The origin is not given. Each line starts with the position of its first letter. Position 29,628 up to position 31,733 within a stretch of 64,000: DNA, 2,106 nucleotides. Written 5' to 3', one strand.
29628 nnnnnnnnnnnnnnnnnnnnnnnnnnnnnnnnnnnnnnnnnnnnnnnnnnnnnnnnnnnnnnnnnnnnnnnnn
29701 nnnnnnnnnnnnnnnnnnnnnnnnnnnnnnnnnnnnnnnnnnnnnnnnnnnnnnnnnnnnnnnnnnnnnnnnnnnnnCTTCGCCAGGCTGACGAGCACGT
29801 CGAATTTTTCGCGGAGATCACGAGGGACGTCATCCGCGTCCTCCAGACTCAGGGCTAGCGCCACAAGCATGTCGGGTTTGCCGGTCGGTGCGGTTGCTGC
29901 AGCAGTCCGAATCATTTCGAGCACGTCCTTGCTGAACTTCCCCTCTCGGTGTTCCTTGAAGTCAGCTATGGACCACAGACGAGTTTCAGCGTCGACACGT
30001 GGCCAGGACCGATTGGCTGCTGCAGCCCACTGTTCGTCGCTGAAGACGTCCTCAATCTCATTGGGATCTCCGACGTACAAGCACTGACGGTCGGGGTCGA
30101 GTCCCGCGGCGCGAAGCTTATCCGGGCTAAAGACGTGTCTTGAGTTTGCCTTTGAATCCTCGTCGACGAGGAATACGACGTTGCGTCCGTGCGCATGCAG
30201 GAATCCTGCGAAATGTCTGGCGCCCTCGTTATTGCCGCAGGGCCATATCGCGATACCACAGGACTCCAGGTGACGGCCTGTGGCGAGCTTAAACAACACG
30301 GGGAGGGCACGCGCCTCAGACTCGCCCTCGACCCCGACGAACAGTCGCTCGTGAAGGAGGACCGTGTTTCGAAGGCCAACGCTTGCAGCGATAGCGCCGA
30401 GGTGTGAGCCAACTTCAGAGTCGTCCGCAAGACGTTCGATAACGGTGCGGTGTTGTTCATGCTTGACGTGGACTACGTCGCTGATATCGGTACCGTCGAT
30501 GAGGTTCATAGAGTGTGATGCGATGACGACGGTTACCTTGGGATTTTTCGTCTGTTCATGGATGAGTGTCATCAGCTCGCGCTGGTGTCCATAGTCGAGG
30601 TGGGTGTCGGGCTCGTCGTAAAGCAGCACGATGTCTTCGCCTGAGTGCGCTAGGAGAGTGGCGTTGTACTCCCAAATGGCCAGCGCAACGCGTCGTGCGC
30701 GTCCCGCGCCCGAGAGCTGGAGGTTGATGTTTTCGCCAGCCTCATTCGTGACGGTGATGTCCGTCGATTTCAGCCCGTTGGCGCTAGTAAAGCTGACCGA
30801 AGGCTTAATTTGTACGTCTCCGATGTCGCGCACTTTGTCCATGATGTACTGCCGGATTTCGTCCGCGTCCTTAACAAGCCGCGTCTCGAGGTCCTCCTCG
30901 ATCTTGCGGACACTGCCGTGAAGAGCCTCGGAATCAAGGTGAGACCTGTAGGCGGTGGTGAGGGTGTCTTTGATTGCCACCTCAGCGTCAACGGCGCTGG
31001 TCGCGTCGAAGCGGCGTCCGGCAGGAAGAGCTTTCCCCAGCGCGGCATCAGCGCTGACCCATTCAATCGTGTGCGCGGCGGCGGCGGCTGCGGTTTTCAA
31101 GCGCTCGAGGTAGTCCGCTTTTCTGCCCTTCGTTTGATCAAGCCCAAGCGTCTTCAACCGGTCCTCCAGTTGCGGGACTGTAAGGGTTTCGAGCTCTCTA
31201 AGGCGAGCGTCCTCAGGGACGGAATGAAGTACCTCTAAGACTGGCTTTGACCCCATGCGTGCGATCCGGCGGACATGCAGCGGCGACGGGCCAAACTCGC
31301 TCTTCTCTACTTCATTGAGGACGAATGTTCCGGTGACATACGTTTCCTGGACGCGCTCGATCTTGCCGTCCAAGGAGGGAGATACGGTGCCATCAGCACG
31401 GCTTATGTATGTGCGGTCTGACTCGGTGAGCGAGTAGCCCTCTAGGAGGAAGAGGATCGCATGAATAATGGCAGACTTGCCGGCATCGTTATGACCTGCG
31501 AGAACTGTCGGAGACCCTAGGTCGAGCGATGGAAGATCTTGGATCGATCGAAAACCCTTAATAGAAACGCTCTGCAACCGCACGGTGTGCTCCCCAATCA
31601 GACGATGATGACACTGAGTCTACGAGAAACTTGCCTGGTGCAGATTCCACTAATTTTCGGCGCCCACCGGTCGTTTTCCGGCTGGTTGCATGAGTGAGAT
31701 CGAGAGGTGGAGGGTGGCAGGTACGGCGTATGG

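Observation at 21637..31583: Dense uncharacterised defence-like cargo: three HEPN-motif proteins, HNH and OLD on one small IME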

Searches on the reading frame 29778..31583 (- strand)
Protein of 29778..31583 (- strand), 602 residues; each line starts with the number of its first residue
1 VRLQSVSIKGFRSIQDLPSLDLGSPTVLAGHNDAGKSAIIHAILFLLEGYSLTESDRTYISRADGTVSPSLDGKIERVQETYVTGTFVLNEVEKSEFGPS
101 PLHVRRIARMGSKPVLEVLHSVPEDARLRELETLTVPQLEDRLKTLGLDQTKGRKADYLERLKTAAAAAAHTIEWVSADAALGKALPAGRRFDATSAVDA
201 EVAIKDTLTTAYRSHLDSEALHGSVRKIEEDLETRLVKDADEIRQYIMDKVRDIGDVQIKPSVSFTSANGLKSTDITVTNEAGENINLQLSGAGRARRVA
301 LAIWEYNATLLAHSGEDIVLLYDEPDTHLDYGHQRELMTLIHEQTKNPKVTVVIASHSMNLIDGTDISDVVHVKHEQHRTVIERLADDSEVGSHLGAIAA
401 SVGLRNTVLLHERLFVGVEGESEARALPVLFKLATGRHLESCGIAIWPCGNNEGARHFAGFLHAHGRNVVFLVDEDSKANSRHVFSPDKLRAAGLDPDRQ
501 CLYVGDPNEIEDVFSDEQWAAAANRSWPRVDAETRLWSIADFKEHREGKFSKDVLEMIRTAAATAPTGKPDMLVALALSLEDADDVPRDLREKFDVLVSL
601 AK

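Call 5: search_protein_families(library=pfam, proteins=[window:29778-31583:-], max_evalue=0.1)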
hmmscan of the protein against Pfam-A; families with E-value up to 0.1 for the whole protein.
window:29778-31583:- (602 aa): 10 families
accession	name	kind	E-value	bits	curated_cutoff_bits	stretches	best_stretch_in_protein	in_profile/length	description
PF13175.12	AAA_15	-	4.2e-19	69.8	32.1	2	1-48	1-48/374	AAA ATPase domain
PF13304.12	AAA_21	-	3.1e-10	41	27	1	315-363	256-304/304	AAA domain, putative AbiEii toxin, Type IV TA system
PF02463.25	SMC_N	-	6.7e-09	35.9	40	1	3-375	2-213/220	RecF/RecN/SMC N terminal domain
PF20469.4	OLD-like_TOPRIM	-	2.2e-08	34.9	23.2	1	418-476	9-67/67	Overcoming lysogenization defect protein-like, TOPRIM domain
PF13476.12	AAA_23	-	2.9e-08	35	27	1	5-84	1-76/201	AAA domain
PF11398.14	DUF2813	-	6.2e-05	23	21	1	1-48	1-47/372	Protein of unknown function (DUF2813)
PF02037.33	SAP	-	0.0073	16.4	23.9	1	131-164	2-34/37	SAP domain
PF13555.12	AAA_29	-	0.0076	16.4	27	1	23-49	23-48/61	P-loop containing region of AAA domain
PF13514.12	AAA_27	-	0.019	15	22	1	1-56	1-59/206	AAA domain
PF20995.3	Tla3_C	-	0.036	14.5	24.8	1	157-217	15-76/136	Type VI lipase adapter protein Tla3, C-terminal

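Call 6: search_protein_families(library=padloc, proteins=[window:29778-31583:-], max_evalue=0.1)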
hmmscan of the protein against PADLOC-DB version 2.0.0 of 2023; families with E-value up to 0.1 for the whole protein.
window:29778-31583:- (602 aa): 112 families (the best 25 are shown)
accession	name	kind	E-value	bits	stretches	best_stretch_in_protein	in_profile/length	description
PDLC02358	Old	-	1.3e-25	88.3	2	241-480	205-452/578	Old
PDLC00067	GajA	-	5.7e-21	72.6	2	319-482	307-466/604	AAA ATPase domain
PDLC04135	mad3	-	1.1e-20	72.6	1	2-399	1-364/374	mads_3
PDLC02979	AriA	-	3.5e-20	71.1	2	1-53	1-54/373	-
PDLC00070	GajA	-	1.6e-16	58.1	2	300-477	274-450/596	AAA ATPase domain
PDLC00091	GajA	-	4.7e-16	56.7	2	319-436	299-415/627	AAA ATPase domain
PDLC00066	GajA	-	5.2e-16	56.3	2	283-423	244-382/567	AAA ATPase domain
PDLC00096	GajA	-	5.7e-16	56.4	2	318-462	290-434/630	AAA ATPase domain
PDLC04175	HEC-01A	-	7.9e-15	52.8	2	2-48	5-50/363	-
PDLC00075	GajA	-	2.2e-14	50.9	2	252-481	211-426/536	AAA ATPase domain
PDLC03878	NsnB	-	2.3e-14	51.9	2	3-51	2-49/345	-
PDLC02981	AriAB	-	8.4e-14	49.2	2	312-379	326-394/694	-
PDLC04168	GajA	-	1.4e-13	48.4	2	219-484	186-439/570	-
PDLC00094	GajA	-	2.1e-13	47.6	2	1-48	1-47/569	AAA ATPase domain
PDLC00061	GajA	-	2.2e-13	47.6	2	1-99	1-94/652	AAA ATPase domain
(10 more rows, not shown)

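Call 7: search_protein_families(library=ncbifam, proteins=[window:29778-31583:-], max_evalue=0.1)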
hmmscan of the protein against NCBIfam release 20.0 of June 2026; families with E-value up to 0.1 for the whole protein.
window:29778-31583:- (602 aa): 86 families (the best 25 are shown)
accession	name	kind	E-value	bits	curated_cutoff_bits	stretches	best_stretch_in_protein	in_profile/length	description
NF010068.0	PRK13548.1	equivalog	1.7e-09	37.2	261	1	288-361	136-205/261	heme ABC transporter ATP-binding protein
TIGR04521.1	ECF_ATPase_2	equivalog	3.2e-09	36.3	330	1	280-372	135-216/279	energy-coupling factor transporter ATPase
TIGR00611.2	recf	equivalog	3.6e-09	36.2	172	2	3-65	1-63/339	DNA replication/repair protein RecF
NF041034.1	Rad50_Sulf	equivalog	7.4e-08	30.7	1000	2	272-363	761-849/872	DNA double-strand break repair ATPase Rad50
NF008409.0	PRK11231.1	equivalog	1.3e-07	31.3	375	1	288-360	137-199/255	Fe(3+) dicitrate ABC transporter ATP-binding protein FecE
NF010155.0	PRK13634.1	equivalog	2e-07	30.6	413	1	283-376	139-221/290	energy-coupling factor ABC transporter ATP-binding protein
NF041035.1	Rad50_Halo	equivalog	3.2e-07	29.1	1000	1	319-377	814-870/883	DNA double-strand break repair ATPase Rad50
TIGR02857.1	CydD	equivalog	4.7e-07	29.1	435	1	288-366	457-524/529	thiol reductant ABC exporter subunit CydD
NF040873.1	AztA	equivalog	6e-07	29.2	220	1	318-363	139-183/191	zinc ABC transporter ATP-binding protein AztA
NF010158.0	PRK13637.1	equivalog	1.1e-06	27.9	390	1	287-377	142-221/287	energy-coupling factor transporter ATPase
TIGR03873.1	F420-0_ABC_ATP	hypoth_equivalog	2.4e-06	27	372.4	1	314-362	153-200/256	putative F420-0 ABC transporter ATP-binding protein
NF010153.0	PRK13631.1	equivalog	1.1e-05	24.6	463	1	288-372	175-247/320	cobalt transporter ATP-binding subunit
TIGR04520.1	ECF_ATPase_1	equivalog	1.4e-05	24.7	315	1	287-366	134-204/269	energy-coupling factor transporter ATPase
NF002572.0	PRK02224.1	equivalog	1.9e-05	23.2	1087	1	320-377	815-870/888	DNA double-strand break repair ATPase Rad50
TIGR02673.1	FtsE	equivalog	2.7e-05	24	264.85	1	317-372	156-209/214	cell division ATP-binding protein FtsE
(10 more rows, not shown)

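Call 8: search_protein_families(library=phrogs, proteins=[window:29778-31583:-], max_evalue=0.1)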
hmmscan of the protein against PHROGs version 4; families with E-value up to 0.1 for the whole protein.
window:29778-31583:- (602 aa): 14 families
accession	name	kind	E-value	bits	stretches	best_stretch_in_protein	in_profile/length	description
phrog_4747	-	unknown function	3.1e-30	106.8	1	1-483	1-508/610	-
phrog_3940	-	unknown function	2.7e-11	43.9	2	237-363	174-300/537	-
phrog_8323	-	unknown function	1.6e-10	41.1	2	1-52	49-100/623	-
phrog_9802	-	unknown function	9.1e-09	35.8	1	235-378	231-344/438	-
phrog_77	-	DNA, RNA and nucleotide metabolism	1.1e-08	35.1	1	1-49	296-346/967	SbcC-like subunit of palindrome specific endonuclease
phrog_19212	-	unknown function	1.7e-07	31.2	1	1-82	1-84/550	-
phrog_7507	-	unknown function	3.6e-07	30.9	1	1-48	2-49/483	-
phrog_293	-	moron, auxiliary metabolic gene and host takeover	7.1e-07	28.6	1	289-377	268-346/1058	ABC transporter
phrog_14430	-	unknown function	0.00016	22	0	320-365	341-385/444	-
phrog_21420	-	unknown function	0.0004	20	1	3-52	2-51/654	-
phrog_8066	-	unknown function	0.0067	16.3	1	310-402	377-468/522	-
phrog_5836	-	unknown function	0.021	13.8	0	311-387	301-377/1071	-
phrog_1499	-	unknown function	0.033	14.5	1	3-57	5-56/427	-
phrog_8939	-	unknown function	0.082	12.5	0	315-381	442-512/595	-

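Call 71: search_solved_structures(query=window:29778-31583:-, max_evalue=0.001)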
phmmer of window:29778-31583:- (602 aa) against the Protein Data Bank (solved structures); distinct sequences matched with E-value up to 0.001: 9.
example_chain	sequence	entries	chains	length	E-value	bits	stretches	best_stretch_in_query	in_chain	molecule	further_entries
4nch_A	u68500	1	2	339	1.1e-05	27.5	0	295-372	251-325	DNA double-strand break repair Rad50 ATPase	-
4nci_A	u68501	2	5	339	1.2e-05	27.3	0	295-372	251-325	DNA double-strand break repair Rad50 ATPase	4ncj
3qkt_A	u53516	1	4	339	1.5e-05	27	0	295-372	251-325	DNA double-strand break repair rad50 ATPase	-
3qku_A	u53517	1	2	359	2.1e-05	26.5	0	296-372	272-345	DNA double-strand break repair rad50 ATPase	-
4nck_A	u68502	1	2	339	5.9e-05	25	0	298-372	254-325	DNA double-strand break repair Rad50 ATPase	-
8wy4_A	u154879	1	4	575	0.00032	22.6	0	1-48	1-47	Endonuclease GajA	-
8jq9_B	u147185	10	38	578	0.00033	22.6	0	1-48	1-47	Endonuclease GajA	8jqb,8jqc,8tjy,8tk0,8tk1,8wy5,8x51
8j4t_A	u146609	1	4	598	0.00036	22.4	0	1-48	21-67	Endonuclease GajA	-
8sm3_A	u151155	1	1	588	0.00067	21.5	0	3-48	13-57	Endonuclease GajA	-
